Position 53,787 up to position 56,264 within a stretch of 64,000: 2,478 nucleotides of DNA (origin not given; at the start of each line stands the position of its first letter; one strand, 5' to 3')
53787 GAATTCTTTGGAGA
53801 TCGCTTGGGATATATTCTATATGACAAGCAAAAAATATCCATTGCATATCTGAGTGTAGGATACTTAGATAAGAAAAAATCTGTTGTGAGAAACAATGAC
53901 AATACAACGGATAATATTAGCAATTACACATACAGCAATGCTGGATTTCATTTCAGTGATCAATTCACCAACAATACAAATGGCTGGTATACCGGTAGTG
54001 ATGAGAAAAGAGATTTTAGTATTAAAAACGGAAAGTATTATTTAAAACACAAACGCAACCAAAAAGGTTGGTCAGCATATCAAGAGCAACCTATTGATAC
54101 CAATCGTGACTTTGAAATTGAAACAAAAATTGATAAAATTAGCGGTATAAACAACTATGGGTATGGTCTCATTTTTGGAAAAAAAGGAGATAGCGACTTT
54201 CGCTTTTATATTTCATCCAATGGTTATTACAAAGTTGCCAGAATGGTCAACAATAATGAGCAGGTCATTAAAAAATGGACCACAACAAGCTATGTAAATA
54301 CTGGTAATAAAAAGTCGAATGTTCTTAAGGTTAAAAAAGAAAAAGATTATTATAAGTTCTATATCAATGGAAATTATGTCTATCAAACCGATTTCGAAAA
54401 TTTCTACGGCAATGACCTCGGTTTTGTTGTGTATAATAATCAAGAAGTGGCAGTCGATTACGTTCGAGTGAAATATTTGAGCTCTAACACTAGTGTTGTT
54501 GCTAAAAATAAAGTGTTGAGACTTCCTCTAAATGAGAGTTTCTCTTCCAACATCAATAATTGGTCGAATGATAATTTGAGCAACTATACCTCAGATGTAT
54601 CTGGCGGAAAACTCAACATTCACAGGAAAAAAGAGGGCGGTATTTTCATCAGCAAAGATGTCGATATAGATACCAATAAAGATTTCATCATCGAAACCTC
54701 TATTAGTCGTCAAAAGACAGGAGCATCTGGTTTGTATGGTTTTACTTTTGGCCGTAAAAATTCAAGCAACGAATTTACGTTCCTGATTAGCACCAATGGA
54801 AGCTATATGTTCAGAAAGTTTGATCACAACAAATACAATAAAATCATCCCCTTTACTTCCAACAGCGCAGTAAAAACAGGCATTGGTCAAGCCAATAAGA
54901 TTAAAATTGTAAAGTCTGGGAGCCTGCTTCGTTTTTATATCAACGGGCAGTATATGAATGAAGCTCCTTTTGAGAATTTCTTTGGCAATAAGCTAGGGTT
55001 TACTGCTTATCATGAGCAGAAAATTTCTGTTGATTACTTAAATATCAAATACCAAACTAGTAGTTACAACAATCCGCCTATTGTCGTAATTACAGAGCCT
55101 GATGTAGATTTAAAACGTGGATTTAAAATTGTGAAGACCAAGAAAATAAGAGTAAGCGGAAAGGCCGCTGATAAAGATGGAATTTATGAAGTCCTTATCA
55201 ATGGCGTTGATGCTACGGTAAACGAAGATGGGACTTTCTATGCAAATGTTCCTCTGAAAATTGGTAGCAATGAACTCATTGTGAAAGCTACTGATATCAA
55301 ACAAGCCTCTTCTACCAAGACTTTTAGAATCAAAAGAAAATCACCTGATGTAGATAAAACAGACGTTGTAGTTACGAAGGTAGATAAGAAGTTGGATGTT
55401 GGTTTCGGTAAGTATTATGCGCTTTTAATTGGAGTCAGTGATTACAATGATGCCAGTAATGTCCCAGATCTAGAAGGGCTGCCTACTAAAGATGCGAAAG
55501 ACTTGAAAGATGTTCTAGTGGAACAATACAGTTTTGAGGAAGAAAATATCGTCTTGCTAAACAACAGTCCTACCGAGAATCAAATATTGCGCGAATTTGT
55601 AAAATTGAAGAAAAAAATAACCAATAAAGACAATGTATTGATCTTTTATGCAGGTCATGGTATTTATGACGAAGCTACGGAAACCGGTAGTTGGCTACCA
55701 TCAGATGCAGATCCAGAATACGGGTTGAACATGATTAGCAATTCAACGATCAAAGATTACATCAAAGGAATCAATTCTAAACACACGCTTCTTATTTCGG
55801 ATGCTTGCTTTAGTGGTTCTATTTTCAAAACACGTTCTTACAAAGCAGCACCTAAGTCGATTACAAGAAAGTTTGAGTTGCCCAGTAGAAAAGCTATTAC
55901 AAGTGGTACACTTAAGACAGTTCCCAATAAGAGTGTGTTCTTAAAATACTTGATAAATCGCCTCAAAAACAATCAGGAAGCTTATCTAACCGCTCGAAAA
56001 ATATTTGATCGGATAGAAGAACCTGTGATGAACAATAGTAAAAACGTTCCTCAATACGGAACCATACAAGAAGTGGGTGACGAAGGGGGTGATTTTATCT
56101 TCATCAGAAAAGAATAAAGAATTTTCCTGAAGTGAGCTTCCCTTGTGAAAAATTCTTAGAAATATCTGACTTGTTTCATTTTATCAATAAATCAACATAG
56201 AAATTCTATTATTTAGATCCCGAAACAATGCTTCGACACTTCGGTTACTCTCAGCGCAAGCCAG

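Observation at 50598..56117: Self-contained two-gene exported cysteine-protease module: C1 papain-like peptidase-DUF4384 plus 5x lectin-like repeat-Ig-caspase giant protein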

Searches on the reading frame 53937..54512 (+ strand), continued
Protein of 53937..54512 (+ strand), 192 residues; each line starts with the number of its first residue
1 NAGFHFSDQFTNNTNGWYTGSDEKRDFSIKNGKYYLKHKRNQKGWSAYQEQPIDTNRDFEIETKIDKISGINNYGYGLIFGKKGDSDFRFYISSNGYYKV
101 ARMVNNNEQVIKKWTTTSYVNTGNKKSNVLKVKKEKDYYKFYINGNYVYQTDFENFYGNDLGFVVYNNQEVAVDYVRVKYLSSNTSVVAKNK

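Call 87: find_homologous_proteins(query=L051:3550-4974:+, max_evalue=1e-10)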
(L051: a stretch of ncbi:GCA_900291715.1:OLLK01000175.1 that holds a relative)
Query L051:3550-4974:+ (475 aa): 949 proteins with E <= 1e-10 among 7624 candidates; the best 120 are listed.
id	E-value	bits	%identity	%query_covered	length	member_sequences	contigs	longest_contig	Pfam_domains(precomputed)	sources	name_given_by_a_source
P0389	0.0e+0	1093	100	100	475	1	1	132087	PF00112.30,PF14326.12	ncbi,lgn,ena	-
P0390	1.3e-275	932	84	100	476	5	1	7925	PF00112.30,PF14326.12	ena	-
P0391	1.4e-208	711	63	99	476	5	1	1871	PF00112.30,PF14326.12,PF13529.14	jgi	jgi:hypothetical protein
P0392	2.4e-208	711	64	100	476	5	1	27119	PF00112.30,PF14326.12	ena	-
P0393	4.3e-208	710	64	100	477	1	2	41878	PF00112.30,PF14326.12,PF13529.14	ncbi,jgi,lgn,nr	ncbi:MAG TPA: C1 family peptidase [Mucilaginibacter sp.]|jgi:hypothetical protein|nr:C1 family pepti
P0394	4.2e-206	703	64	100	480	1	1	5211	PF00112.30,PF14326.12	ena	-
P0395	1.0e-203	695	64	100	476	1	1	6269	PF14326.12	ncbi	-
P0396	4.6e-202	690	63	100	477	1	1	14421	PF00112.30,PF14326.12,PF13529.14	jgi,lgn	-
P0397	3.4e-201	687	64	96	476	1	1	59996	PF00112.30,PF14326.12,PF13529.14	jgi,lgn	jgi:hypothetical protein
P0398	1.9e-199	681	61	98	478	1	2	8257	PF00112.30,PF14326.12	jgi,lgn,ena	-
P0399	1.5e-198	678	63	99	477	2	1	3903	PF00112.30,PF14326.12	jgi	jgi:hypothetical protein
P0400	1.7e-198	678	63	98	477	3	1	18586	PF00112.30,PF14326.12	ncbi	ncbi:MAG: DUF4384 domain-containing protein [Sphingobacteriales bacterium]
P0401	2.7e-197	674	62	95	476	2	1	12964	PF00112.30,PF14326.12,PF13529.14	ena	-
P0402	3.1e-197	674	61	99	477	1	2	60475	PF00112.30,PF14326.12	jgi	jgi:hypothetical protein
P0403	2.3e-195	668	60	100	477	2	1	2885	PF00112.30,PF14326.12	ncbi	-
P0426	4.7e-177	607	56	99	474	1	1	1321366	PF00112.30,PF14326.12,PF13529.14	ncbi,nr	ncbi:DUF4384 domain-containing protein [Flavihumibacter sp. R14]|nr:DUF4384 domain-containing protei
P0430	1.4e-175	603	56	98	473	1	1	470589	PF00112.30,PF14326.12,PF13529.14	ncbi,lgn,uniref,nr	ncbi:C1 family peptidase [Pedobacter heparinus]|uniref:C1 family peptidase n=1 Tax=Pedobacter hepari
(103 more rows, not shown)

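Call 88: find_encoding_contigs(protein=P0430, flank=6000, max_places=1)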
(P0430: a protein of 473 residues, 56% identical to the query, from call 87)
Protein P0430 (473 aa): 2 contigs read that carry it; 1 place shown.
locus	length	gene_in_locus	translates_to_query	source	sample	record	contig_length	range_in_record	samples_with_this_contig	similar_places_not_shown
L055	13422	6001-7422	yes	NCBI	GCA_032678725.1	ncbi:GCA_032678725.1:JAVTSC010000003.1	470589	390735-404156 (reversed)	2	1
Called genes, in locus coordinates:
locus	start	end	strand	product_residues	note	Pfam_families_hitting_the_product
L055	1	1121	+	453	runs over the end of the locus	PF02771:Acyl-CoA_dh_N, PF02770:Acyl-CoA_dh_M, PF00441:Acyl-CoA_dh_1, PF22924:ACOX_C_alpha1, PF08028:Acyl-CoA_dh_2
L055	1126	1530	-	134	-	-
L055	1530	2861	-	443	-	PF00202:Aminotran_3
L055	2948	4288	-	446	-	PF02812:ELFV_dehydrog_N, PF00208:ELFV_dehydrog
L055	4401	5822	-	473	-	PF00144:Beta-lactamase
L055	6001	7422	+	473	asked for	PF00112:Peptidase_C1, PF13529:Peptidase_C39_2 (faint), PF14326:DUF4384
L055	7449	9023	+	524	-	PF00578:AhpC-TSA, PF08534:Redoxin, PF00085:Thioredoxin (weak), PF13905:Thioredoxin_8, PF09136:Glucodextran_B (weak), PF00656:Peptidase_C14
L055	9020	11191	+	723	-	PF00515:TPR_1 (faint), PF07719:TPR_2 (faint), PF13181:TPR_8 (faint), PF13428:TPR_14 (faint), PF13432:TPR_16 (faint), PF14559:TPR_19 (weak), PF25064:ARM_TT21_5th (weak), PF00656:Peptidase_C14, +1 more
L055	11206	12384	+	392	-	-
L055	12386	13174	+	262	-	-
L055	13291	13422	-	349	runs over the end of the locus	-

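Call 89: find_encoding_contigs(protein=P0426, flank=6000, max_places=1)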
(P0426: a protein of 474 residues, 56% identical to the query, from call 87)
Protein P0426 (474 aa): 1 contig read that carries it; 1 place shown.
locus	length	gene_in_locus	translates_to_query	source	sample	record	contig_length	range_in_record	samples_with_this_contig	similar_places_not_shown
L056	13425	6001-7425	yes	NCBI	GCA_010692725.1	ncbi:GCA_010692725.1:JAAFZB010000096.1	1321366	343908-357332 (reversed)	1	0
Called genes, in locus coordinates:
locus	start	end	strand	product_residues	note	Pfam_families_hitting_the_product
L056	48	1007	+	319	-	PF10006:DUF2249, PF04405:ScdA_N, PF01814:Hemerythrin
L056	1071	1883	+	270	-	PF08984:DUF1858, PF10006:DUF2249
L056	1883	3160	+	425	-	-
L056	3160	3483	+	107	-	PF01883:FeS_assembly_P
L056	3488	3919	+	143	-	PF02082:Rrf2, PF03444:WHD_HrcA (weak)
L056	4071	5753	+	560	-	PF01266:DAO (faint), PF07992:Pyr_redox_2, PF13450:NAD_binding_8 (faint), PF13738:Pyr_redox_3 (weak), PF00070:Pyr_redox, PF02852:Pyr_redox_dim, PF00581:Rhodanese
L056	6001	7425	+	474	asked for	PF00112:Peptidase_C1, PF13529:Peptidase_C39_2 (weak), PF14326:DUF4384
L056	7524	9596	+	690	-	PF25063:ARM_TT21_C (weak), PF13432:TPR_16 (weak), PF00515:TPR_1 (weak), PF13424:TPR_12 (weak), PF13414:TPR_11, PF00515:TPR_1 (weak), PF09136:Glucodextran_B, PF00656:Peptidase_C14, +11 more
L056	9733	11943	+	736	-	PF09136:Glucodextran_B (weak), PF00656:Peptidase_C14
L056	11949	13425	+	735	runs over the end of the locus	PF09136:Glucodextran_B (weak), PF00656:Peptidase_C14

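Call 91: search_protein_families(library=pfam, proteins=[L055:7449-9020:+, L055:9020-11188:+, L056:7524-9593:+, L056:9733-11940:+, L056:11949-13424:+, L055:11206-12381:+, L055:12386-13171:+], max_evalue=0.001)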
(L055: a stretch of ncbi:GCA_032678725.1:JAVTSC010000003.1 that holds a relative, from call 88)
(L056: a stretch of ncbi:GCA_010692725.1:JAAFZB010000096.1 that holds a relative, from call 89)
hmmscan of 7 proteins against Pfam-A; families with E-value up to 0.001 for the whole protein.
L055:7449-9020:+ (524 aa): 7 families
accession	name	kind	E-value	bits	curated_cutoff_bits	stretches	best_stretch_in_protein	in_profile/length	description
PF00578.27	AhpC-TSA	-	2.7e-22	79.5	26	1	29-150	1-123/124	AhpC/TSA family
PF00656.27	Peptidase_C14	-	1.6e-18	67.7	21.4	1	293-506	3-223/233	Caspase domain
PF08534.16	Redoxin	-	6.1e-16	59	26.6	1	33-158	6-141/148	Redoxin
PF13905.12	Thioredoxin_8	-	1.6e-15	57.7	27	1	53-148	1-94/94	Thioredoxin-like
PF09136.16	Glucodextran_B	-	3.6e-10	40.1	27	1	177-254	1-73/83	Glucodextranase, domain B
PF00085.26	Thioredoxin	-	8.6e-07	29.4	23.5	1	54-95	19-59/103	Thioredoxin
PF00255.25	GSHPx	-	0.0002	21.4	27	1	35-92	3-59/108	Glutathione peroxidase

L055:9020-11188:+ (723 aa): 13 families
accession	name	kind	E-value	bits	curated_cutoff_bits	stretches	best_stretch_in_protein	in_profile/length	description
PF14559.12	TPR_19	-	1.5e-13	51.3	25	1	220-277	1-53/68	Tetratricopeptide repeat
PF00656.27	Peptidase_C14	-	3.3e-13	50.3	21.4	1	493-687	2-204/233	Caspase domain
PF07719.23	TPR_2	-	2e-10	40.4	27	0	333-364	3-34/34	Tetratricopeptide repeat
PF13432.12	TPR_16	-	1.2e-08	35.7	32.7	0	217-276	4-58/65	Tetratricopeptide repeat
PF09136.16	Glucodextran_B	-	6.4e-08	32.8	27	1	389-471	1-78/83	Glucodextranase, domain B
PF13428.12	TPR_14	-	1.5e-07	31.8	23.5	0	217-253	8-44/44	Tetratricopeptide repeat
PF13181.12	TPR_8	-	1.8e-07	31.2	25.7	0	332-364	2-34/34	Tetratricopeptide repeat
PF25064.1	ARM_TT21_5th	-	1.1e-06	29.3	27.8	1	217-312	8-98/117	TT21 fifth ARM repeats domain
PF00515.34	TPR_1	-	1e-05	25.5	27.8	0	333-363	3-33/34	Tetratricopeptide repeat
PF07721.20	TPR_4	-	9.8e-05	23.1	27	0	249-272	1-24/26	Tetratricopeptide repeat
PF12895.13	ANAPC3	-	0.00049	20.8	27.2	0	224-310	3-80/82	Anaphase-promoting complex, cyclosome, subunit 3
PF13525.12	YfiO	-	0.00057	20.2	25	0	207-299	2-92/203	Outer membrane lipoprotein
PF13424.12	TPR_12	-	0.0006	20.4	30.1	0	335-358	7-30/77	Tetratricopeptide repeat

L056:7524-9593:+ (690 aa): 25 families
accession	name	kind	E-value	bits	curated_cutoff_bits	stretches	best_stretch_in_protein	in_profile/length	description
PF00515.34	TPR_1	-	2.1e-35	119.5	27.8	4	131-162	3-34/34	Tetratricopeptide repeat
PF07719.23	TPR_2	-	8.8e-32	107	27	2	61-92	1-32/34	Tetratricopeptide repeat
PF13181.12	TPR_8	-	2e-27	93.4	25.7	0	61-93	1-33/34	Tetratricopeptide repeat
PF13414.12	TPR_11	-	6.5e-24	83.8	26.8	3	68-109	1-42/42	TPR repeat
PF13432.12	TPR_16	-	1.8e-20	73.5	32.7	2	31-92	1-62/65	Tetratricopeptide repeat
PF00656.27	Peptidase_C14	-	1.1e-18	68.3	21.4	1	458-671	3-223/233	Caspase domain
PF13431.12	TPR_17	-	6.8e-18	63.8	24.4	0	51-81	3-33/34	Tetratricopeptide repeat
PF13428.12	TPR_14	-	4.9e-17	61.2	23.5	0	28-65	2-39/44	Tetratricopeptide repeat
PF14559.12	TPR_19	-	2.3e-16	60.3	25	1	40-81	4-45/68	Tetratricopeptide repeat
PF13424.12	TPR_12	-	6.6e-14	52.3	30.1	1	61-123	3-66/77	Tetratricopeptide repeat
PF09136.16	Glucodextran_B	-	1e-10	41.8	27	1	345-430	1-81/83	Glucodextranase, domain B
PF25063.1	ARM_TT21_C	-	2.8e-09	37.6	35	1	31-90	99-158/209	Tetratricopeptide repeat protein 21 C-terminal ARM domain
PF13371.12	TPR_9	-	1.8e-08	34.7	35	0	122-166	22-66/73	Tetratricopeptide repeat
PF23914.1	TPR_CcmH_CycH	-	1.6e-06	28.5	42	0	32-88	91-148/158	Cytochrome c-type biogenesis protein H TPR domain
PF13174.12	TPR_6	-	1.7e-06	28.8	26.3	0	34-59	7-32/33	Tetratricopeptide repeat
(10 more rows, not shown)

L056:9733-11940:+ (736 aa): 3 families
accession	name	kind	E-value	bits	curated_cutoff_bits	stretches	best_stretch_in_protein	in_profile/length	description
PF00656.27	Peptidase_C14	-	1.7e-10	41.4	21.4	1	505-700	2-204/233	Caspase domain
PF09136.16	Glucodextran_B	-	6.2e-10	39.3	27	1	400-484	1-80/83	Glucodextranase, domain B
PF07719.23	TPR_2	-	0.00026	21.3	27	0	348-374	7-33/34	Tetratricopeptide repeat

L056:11949-13424:+ (492 aa): 1 family
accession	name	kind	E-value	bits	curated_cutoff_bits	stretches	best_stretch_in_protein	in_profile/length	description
PF09136.16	Glucodextran_B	-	2.3e-06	27.8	27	1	402-484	1-79/83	Glucodextranase, domain B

L055:11206-12381:+ (392 aa): 0 families

L055:12386-13171:+ (262 aa): 0 families

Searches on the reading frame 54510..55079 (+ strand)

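Call 8: search_protein_families(library=pfam, proteins=[window:54510-55079:+], max_evalue=10)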
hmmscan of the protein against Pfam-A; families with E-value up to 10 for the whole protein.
seq(190 aa): 2 families
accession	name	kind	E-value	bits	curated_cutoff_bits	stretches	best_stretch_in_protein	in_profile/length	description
PF13385.13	Laminin_G_3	-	0.0033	18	27.6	1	65-154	25-107/151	Concanavalin A-like lectin/glucanases superfamily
PF20407.5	DUF1583_N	-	0.11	12.7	22.9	1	114-170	77-133/150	Domain of unknown function (DUF1583_N)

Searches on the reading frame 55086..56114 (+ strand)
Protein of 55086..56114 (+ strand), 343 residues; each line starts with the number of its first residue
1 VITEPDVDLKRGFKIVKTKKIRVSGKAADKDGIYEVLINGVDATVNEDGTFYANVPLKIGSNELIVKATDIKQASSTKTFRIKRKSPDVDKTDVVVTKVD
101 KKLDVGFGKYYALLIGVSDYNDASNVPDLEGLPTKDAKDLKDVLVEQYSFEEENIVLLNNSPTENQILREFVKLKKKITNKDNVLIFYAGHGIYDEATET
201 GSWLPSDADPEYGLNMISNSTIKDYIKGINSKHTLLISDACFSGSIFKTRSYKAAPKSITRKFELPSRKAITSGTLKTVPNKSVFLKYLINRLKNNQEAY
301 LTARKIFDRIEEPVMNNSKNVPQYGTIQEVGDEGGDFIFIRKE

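Call 96: search_dna_similar(query=window:55086-56114:+, collection=plasmids, mode=protein, max_evalue=1e-10, max_rows=10)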
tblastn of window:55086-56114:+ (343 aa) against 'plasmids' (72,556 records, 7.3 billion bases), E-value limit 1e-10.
Records with a match: 9; places in all: 13; records where one place covers at least 80% of the query: 4.
Best place of each record, by identity: <60% 9.
By first word of the organism name: Azospirillum 4; Haliscomenobacter 2; Rhizobium 1; Runella 1; Pseudoalteromonas 1.
By predicted mobility (MOB-suite, as given by PLSDB): non-mobilizable 9.
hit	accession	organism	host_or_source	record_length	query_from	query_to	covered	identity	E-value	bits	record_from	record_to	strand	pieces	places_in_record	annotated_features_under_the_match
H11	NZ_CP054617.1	Azospirillum oryzae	cell culture,soil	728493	5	339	98%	27.5%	3e-30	128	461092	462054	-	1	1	filamentous hemagglutinin N-terminal domain-containing protein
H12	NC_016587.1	Azospirillum lipoferum 4B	-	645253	5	339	98%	27.5%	9e-29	124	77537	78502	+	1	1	filamentous hemagglutinin N-terminal domain-containing protein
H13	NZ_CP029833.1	Azospirillum ramasamyi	single cell,Cow dung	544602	5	339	98%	27.5%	1e-28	124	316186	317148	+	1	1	filamentous hemagglutinin N-terminal domain-containing protein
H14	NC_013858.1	Azospirillum sp. B510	-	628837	5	339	98%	27.2%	5e-31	130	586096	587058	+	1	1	filamentous hemagglutinin N-terminal domain-containing protein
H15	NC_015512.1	Haliscomenobacter hydrossis DSM 1100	activated sludge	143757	108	343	69%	33.6%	1e-27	121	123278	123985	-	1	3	SUMF1/EgtB/PvdO family nonheme iron enzyme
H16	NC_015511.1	Haliscomenobacter hydrossis DSM 1100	activated sludge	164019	109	341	68%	31.7%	8e-23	106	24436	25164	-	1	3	caspase family protein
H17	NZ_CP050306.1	Rhizobium lusitanum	Oxytropis pumilio,cell culture,root ...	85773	107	339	68%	27.3%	1e-11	74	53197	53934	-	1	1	caspase family protein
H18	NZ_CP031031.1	Runella sp. SP2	whole organism,freshwater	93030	108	339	68%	27.1%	2e-11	73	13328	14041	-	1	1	caspase family protein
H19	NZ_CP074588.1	Pseudoalteromonas piscicida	mixed culture,water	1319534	112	338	66%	27.0%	2e-17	91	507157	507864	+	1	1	none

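Call 98: get_annotated_region(hit=H14, flank=9000)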
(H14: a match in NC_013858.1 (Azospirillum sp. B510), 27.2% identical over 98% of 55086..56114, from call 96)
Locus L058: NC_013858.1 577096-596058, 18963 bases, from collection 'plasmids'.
description: Azospirillum sp. B510 plasmid pAB510d, complete sequence
organism: Azospirillum sp. B510 (NCBI taxid 137722)
taxonomy: Bacteria; Pseudomonadota; Alphaproteobacteria; Rhodospirillales; Azospirillaceae; Azospirillum; Azospirillum sp. B510
host: -; source: -; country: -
typing (MOB-suite, as given by PLSDB): non-mobilizable
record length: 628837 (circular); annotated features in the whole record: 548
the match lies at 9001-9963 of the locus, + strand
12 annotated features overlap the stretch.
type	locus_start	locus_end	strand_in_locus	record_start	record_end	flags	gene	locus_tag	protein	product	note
CDS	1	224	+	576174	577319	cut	-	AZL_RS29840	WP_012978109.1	isobutyryl-CoA dehydrogenase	-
CDS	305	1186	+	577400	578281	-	mmsB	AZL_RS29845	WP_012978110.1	3-hydroxyisobutyrate dehydrogenase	GO:0006574 - valine catabolic process [Evidence IEA]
CDS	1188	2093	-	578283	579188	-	-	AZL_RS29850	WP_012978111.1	LysR family transcriptional regulator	GO:0006355 - regulation of DNA-templated transcription [Evidence IEA]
CDS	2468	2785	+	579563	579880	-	-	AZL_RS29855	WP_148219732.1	hypothetical protein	-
CDS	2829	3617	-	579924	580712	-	-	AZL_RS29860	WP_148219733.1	DUF3102 domain-containing protein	-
CDS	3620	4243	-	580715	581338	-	-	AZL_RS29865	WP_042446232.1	ParA family protein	-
CDS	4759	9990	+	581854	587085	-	-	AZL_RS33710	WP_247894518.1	filamentous hemagglutinin N-terminal domain-containing protein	-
CDS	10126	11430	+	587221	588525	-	hmgA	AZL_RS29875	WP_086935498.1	homogentisate 1,2-dioxygenase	GO:0006559 - L-phenylalanine catabolic process [Evidence IEA]; GO:0006572 - tyrosine catabolic process [Evidence IEA]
CDS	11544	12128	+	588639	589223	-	-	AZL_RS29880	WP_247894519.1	class I SAM-dependent methyltransferase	-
CDS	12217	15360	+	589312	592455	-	-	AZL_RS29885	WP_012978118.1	ABC transporter transmembrane domain-containing protein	GO:0055085 - transmembrane transport [Evidence IEA]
CDS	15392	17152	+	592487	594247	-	-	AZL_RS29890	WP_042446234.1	ABC transporter ATP-binding protein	-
CDS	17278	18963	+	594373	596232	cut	-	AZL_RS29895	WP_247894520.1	ABC transporter substrate-binding protein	-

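Call 100: search_protein_families(library=pfam, proteins=[L058:4759-9987:+], max_evalue=0.001)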
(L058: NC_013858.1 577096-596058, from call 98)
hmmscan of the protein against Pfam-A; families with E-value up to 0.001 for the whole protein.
L058:4759-9987:+ (1743 aa): 3 families
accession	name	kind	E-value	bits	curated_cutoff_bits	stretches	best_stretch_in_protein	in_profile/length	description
PF05860.19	TPS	-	6.6e-38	131.5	33.5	1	53-314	4-246/252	TPS secretion domain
PF00656.27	Peptidase_C14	-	3.3e-22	79.7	21.4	1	1507-1719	1-223/233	Caspase domain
PF09136.16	Glucodextran_B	-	5.8e-07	29.8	27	1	1425-1493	14-81/83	Glucodextranase, domain B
